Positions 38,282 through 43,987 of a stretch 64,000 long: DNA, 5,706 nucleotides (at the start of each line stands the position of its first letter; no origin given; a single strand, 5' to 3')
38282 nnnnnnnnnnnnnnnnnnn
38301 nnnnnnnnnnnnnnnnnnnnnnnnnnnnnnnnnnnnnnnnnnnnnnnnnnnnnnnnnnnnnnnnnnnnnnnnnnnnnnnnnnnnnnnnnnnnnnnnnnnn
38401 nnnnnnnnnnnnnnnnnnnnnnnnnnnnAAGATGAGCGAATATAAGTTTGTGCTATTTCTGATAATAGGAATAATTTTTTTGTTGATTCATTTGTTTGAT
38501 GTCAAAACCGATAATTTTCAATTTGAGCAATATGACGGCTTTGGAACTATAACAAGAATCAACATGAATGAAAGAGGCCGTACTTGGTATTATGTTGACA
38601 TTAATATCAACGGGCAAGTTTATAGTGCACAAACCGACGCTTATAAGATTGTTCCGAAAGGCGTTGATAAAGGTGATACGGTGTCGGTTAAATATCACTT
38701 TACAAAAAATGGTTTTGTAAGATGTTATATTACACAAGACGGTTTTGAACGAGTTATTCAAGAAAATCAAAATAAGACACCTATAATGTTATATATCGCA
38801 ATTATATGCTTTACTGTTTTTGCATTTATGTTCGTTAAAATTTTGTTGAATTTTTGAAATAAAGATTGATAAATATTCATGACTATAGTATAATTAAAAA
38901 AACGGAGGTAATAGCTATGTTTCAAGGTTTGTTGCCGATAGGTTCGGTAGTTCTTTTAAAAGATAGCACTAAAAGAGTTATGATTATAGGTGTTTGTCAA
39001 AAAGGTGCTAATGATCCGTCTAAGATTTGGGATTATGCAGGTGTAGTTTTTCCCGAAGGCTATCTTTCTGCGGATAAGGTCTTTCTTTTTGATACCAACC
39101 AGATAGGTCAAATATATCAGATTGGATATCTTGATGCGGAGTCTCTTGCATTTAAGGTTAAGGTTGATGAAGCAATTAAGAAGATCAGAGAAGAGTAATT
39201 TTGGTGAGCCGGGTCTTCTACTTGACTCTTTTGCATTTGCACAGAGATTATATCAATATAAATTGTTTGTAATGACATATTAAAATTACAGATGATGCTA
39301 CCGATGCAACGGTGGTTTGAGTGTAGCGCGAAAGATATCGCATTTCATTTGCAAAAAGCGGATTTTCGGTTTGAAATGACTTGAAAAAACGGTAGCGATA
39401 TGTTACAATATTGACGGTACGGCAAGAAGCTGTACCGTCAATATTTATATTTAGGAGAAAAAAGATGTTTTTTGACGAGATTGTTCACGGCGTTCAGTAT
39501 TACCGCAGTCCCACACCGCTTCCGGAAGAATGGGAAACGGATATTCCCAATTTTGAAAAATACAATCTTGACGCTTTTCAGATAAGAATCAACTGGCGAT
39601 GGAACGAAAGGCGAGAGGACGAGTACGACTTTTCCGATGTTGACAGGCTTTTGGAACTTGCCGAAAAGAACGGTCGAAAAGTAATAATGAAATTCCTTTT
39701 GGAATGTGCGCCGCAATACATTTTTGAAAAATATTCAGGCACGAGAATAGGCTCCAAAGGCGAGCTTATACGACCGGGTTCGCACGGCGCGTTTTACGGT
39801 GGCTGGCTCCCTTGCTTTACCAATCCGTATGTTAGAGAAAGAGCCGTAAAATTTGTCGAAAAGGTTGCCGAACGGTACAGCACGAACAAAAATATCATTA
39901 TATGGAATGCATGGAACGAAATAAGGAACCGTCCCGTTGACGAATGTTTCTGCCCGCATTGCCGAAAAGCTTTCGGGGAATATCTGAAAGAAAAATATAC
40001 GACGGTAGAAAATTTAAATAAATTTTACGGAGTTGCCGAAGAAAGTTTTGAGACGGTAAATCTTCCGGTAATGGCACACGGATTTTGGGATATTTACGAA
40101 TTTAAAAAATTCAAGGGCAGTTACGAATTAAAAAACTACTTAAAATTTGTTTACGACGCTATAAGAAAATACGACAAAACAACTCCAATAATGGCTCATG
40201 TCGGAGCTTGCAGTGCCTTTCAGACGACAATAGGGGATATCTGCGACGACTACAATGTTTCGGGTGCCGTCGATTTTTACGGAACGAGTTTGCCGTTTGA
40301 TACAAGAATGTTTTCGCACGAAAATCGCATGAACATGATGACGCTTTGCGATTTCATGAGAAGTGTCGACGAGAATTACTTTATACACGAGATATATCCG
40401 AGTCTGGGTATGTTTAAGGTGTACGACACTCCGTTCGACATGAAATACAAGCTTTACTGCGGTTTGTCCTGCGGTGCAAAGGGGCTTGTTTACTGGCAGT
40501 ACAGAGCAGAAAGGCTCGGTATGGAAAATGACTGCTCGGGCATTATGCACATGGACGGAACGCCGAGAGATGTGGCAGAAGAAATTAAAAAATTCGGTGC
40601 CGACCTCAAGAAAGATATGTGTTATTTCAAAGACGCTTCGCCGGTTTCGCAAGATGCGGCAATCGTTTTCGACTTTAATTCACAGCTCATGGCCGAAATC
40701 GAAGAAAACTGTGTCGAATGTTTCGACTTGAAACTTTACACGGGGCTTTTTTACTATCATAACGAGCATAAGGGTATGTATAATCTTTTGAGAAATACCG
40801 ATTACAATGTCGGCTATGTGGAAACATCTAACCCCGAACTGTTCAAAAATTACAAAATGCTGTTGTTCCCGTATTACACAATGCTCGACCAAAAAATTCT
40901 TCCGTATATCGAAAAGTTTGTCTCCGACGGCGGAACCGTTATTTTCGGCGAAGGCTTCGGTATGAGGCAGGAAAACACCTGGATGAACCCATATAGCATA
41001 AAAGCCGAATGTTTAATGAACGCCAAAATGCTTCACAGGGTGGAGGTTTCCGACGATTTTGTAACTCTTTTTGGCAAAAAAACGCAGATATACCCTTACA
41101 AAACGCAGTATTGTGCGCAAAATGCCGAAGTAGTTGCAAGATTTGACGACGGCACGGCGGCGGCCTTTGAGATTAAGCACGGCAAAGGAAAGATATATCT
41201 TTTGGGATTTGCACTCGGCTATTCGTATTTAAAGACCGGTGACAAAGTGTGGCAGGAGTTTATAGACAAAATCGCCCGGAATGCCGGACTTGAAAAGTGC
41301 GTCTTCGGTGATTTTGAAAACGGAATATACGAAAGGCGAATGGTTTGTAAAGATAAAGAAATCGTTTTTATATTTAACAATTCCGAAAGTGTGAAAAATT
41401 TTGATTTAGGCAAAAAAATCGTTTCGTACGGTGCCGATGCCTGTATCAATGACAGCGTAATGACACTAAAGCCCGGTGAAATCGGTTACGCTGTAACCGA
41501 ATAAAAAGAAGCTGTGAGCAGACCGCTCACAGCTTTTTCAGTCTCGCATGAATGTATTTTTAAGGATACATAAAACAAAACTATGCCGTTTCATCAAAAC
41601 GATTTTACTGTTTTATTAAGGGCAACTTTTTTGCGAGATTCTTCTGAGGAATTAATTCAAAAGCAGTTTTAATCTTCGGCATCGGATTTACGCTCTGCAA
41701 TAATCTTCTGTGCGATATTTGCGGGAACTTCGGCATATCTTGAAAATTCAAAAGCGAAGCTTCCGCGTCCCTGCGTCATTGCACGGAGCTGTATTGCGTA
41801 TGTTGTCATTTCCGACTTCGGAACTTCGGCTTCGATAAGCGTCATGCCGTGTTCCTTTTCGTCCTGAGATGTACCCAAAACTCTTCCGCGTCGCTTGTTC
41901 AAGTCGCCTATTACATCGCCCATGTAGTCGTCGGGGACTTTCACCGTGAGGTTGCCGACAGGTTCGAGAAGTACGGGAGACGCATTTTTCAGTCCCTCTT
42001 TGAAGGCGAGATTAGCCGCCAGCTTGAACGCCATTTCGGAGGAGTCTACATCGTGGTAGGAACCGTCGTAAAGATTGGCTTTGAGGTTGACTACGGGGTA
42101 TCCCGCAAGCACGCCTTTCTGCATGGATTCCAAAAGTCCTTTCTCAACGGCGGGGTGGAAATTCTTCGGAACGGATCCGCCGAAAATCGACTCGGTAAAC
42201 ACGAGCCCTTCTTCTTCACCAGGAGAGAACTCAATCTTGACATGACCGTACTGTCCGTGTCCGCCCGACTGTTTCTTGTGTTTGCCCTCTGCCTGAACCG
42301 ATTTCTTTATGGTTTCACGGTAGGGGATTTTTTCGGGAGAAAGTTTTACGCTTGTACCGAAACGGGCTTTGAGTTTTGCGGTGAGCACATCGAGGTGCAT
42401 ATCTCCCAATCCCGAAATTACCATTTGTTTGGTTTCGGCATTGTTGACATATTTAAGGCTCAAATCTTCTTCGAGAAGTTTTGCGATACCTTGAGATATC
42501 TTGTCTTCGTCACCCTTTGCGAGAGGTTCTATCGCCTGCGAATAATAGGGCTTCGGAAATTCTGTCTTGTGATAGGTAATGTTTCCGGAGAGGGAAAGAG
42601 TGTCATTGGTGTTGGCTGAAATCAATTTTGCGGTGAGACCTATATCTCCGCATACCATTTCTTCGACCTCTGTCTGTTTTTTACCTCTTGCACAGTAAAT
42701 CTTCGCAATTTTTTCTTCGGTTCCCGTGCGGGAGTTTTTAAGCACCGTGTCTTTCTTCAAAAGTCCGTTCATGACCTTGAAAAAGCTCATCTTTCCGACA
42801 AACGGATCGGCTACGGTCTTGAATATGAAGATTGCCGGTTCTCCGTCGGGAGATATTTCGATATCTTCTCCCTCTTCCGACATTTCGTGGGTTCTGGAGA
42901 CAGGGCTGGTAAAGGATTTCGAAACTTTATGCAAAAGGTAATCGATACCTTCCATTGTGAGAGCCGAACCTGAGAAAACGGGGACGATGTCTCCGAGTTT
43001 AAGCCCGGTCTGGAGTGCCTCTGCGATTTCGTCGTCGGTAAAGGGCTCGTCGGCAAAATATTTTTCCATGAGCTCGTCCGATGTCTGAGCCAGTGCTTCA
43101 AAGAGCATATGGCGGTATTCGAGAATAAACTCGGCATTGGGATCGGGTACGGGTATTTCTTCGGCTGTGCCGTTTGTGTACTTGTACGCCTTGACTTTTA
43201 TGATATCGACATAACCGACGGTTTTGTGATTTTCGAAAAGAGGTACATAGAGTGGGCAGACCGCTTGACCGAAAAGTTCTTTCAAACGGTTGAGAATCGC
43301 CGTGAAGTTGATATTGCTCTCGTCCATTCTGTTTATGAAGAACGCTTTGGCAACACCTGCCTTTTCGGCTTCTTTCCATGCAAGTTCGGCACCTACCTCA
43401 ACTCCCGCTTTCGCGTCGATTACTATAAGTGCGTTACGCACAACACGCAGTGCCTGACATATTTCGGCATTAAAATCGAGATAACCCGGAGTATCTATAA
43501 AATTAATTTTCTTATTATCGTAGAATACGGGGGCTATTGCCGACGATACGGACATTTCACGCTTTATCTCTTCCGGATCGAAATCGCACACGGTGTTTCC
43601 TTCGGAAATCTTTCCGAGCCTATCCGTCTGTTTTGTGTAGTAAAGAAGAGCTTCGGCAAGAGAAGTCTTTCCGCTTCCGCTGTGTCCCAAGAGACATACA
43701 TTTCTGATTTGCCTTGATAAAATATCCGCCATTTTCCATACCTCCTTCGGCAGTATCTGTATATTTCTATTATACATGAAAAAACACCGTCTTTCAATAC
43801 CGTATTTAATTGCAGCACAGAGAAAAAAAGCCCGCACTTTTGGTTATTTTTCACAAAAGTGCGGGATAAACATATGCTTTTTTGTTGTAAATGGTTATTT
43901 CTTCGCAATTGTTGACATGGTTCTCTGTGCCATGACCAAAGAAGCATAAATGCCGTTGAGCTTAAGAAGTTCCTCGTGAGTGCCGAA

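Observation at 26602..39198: T7SSb-like secretion island hard-wired to a kinase / PP2C / FHA phospho-signalling triad and missing canonical membrane core genes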

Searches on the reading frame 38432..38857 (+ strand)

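Call 4: search_protein_families(library=pfam, proteins=[window:38432-38857:+], max_evalue=0.01)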
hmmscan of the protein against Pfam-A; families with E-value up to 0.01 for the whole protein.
window:38432-38857:+ (141 aa): 0 families

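Call 37: search_protein_families(library=ncbifam, proteins=[window:38432-38857:+], max_evalue=0.01)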
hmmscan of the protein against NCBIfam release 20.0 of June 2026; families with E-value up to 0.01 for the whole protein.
window:38432-38857:+ (141 aa): 1 family
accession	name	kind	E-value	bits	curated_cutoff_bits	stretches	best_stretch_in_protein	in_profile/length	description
NF011386.0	PRK14811.1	equivalog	0.0093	15.2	414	0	5-102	53-143/269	DNA-formamidopyrimidine glycosylase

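Call 46: search_protein_families(library=pfam, proteins=[window:38432-38857:+], max_evalue=10)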
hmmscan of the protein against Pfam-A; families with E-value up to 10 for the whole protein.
window:38432-38857:+ (141 aa): 2 families
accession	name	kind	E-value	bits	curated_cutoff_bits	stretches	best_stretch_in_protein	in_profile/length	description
PF14386.11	DUF4417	-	0.026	14.4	28.9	1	49-116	94-161/183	Domain of unknown function (DUF4417)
PF09211.15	DUF1958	-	0.058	14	24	1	58-80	11-33/63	Domain of unknown function (DUF1958)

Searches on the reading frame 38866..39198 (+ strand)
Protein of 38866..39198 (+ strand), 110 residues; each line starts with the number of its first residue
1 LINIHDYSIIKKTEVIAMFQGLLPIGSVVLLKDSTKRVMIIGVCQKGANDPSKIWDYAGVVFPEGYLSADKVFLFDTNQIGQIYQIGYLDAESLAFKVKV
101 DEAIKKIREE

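Call 4: search_protein_families(library=pfam, proteins=[window:38866-39198:+], max_evalue=0.01)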
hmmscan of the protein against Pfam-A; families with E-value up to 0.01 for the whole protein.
window:38866-39198:+ (110 aa): 1 family
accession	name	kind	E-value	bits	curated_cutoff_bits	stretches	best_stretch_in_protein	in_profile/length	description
PF13780.11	DUF4176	-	2.3e-26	92.1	25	1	22-96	1-74/74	Domain of unknown function (DUF4176)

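Call 37: search_protein_families(library=ncbifam, proteins=[window:38866-39198:+], max_evalue=0.01)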
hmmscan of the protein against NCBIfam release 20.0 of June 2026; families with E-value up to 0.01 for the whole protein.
window:38866-39198:+ (110 aa): 0 families

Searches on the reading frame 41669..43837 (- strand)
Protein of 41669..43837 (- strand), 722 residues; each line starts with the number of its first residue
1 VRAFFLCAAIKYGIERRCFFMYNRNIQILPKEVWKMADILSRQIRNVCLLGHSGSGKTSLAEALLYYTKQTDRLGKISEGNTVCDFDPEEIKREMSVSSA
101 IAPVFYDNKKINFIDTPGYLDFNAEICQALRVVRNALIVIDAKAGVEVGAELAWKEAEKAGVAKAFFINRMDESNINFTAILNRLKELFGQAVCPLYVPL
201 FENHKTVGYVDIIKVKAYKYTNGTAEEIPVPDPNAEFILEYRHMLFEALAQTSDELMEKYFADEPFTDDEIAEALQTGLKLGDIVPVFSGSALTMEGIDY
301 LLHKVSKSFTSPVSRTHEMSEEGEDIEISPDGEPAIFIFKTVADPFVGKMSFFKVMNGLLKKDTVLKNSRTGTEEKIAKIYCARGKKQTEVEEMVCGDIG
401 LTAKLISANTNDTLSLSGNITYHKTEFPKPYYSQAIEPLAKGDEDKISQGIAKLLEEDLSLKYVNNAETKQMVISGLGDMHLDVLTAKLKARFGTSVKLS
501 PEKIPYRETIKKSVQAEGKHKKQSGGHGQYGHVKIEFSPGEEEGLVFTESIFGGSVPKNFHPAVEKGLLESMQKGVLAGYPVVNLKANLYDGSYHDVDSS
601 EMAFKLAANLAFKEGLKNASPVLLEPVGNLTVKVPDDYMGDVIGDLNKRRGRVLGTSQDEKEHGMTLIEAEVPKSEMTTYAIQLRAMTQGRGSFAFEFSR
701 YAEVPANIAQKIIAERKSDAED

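Call 4: search_protein_families(library=pfam, proteins=[window:41669-43837:-], max_evalue=0.01)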
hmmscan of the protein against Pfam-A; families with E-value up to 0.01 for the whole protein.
window:41669-43837:- (722 aa): 12 families
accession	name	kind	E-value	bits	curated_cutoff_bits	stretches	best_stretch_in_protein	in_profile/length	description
PF03764.24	EFG_IV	-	1.6e-42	144.5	24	1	503-619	2-120/121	Elongation factor G, domain IV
PF00009.33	GTP_EFTU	-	3.2e-36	125.1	26.5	1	43-307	2-184/188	Elongation factor Tu GTP binding domain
PF00679.30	EFG_C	-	1.2e-28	99.4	27.9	1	622-711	1-88/89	Elongation factor G C-terminus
PF14492.12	EFG_III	-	2.3e-24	85.7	27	1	427-500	1-74/75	Elongation Factor G, domain III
PF22042.2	EF-G_D2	-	1.2e-11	45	27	1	336-415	4-82/84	Elongation factor G domain 2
PF03144.31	GTP_EFTU_D2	-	5.9e-06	27.1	30.3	1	348-414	1-72/73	Elongation factor Tu domain 2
PF16658.11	RF3_C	-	0.00011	22.4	40.1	1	444-515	23-94/132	Class II release factor RF3, C-terminal domain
PF20720.3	nSTAND3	-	0.00094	19.3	27.2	1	37-72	11-45/155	Novel STAND NTPase 3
PF01926.29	MMR_HSR1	-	0.002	18.7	21.9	0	47-146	2-89/113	50S ribosome-binding GTPase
PF13191.12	AAA_16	-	0.0025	18.8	32.6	1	41-70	21-51/167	AAA ATPase domain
PF00005.33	ABC_tran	-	0.0029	18.6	25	1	46-95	13-61/137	ABC transporter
PF10662.15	PduV-EutP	-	0.0087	16.3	21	0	45-177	2-135/143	Ethanolamine utilisation - propanediol utilisation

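Call 50: find_homologous_proteins(query=window:41669-43837:-, max_evalue=1e-100)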
Query window:41669-43837:- (722 aa): 7942 proteins with E <= 1e-100 among 8000 candidates; the best 120 are listed.
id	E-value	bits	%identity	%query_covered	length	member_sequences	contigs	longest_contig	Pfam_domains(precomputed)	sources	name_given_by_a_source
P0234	0.0e+0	1535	100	95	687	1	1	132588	PF00679.31,PF14492.13,PF00009.34,PF03764.25,PF03144.32,PF22042.3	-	-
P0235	0.0e+0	1355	87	95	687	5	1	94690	PF00679.31,PF14492.13,PF00009.34,PF03764.25,PF03144.32,PF22042.3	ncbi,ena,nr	ncbi:MAG: elongation factor G [Clostridia bacterium]|nr:elongation factor G [Clostridia bacterium]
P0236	0.0e+0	1345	86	95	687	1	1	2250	PF00679.31,PF14492.13,PF00009.34,PF03764.25,PF03144.32,PF22042.3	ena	-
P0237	0.0e+0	1344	86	95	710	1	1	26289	PF00679.31,PF14492.13,PF00009.34,PF03764.25,PF22042.3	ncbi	-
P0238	0.0e+0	1343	86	95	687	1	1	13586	PF00679.31,PF14492.13,PF00009.34,PF03764.25,PF03144.32,PF22042.3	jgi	jgi:elongation factor G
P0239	0.0e+0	1331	85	95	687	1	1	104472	PF00679.31,PF14492.13,PF00009.34,PF03764.25,PF03144.32,PF22042.3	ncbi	-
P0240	0.0e+0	1327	85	95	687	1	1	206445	PF00679.31,PF14492.13,PF00009.34,PF03764.25,PF03144.32,PF22042.3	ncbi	-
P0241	0.0e+0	1322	85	95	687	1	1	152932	PF00679.31,PF14492.13,PF00009.34,PF03764.25,PF16658.12,PF03144.32,PF22042.3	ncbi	-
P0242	0.0e+0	1322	85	95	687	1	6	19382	PF00679.31,PF14492.13,PF00009.34,PF03764.25,PF16658.12,PF03144.32,PF22042.3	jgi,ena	-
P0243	0.0e+0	1317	84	95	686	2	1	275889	PF00679.31,PF14492.13,PF00009.34,PF03764.25,PF03144.32,PF22042.3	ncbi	-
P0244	0.0e+0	1307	84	95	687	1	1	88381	PF00679.31,PF14492.13,PF00009.34,PF03764.25,PF03144.32,PF22042.3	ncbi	-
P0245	0.0e+0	1298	83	95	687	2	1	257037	PF00679.31,PF14492.13,PF00009.34,PF03764.25,PF03144.32,PF22042.3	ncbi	-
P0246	0.0e+0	1285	82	95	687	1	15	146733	PF00679.31,PF14492.13,PF00009.34,PF03764.25,PF16658.12,PF03144.32,PF22042.3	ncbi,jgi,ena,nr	ncbi:MAG: elongation factor G [Ruminococcaceae bacterium]|nr:elongation factor G [Oscillospiraceae b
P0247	0.0e+0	1283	82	95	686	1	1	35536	PF00679.31,PF14492.13,PF00009.34,PF03764.25,PF03144.32,PF22042.3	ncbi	-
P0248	0.0e+0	1283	82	95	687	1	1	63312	PF00679.31,PF14492.13,PF00009.34,PF03764.25,PF16658.12,PF03144.32,PF22042.3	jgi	-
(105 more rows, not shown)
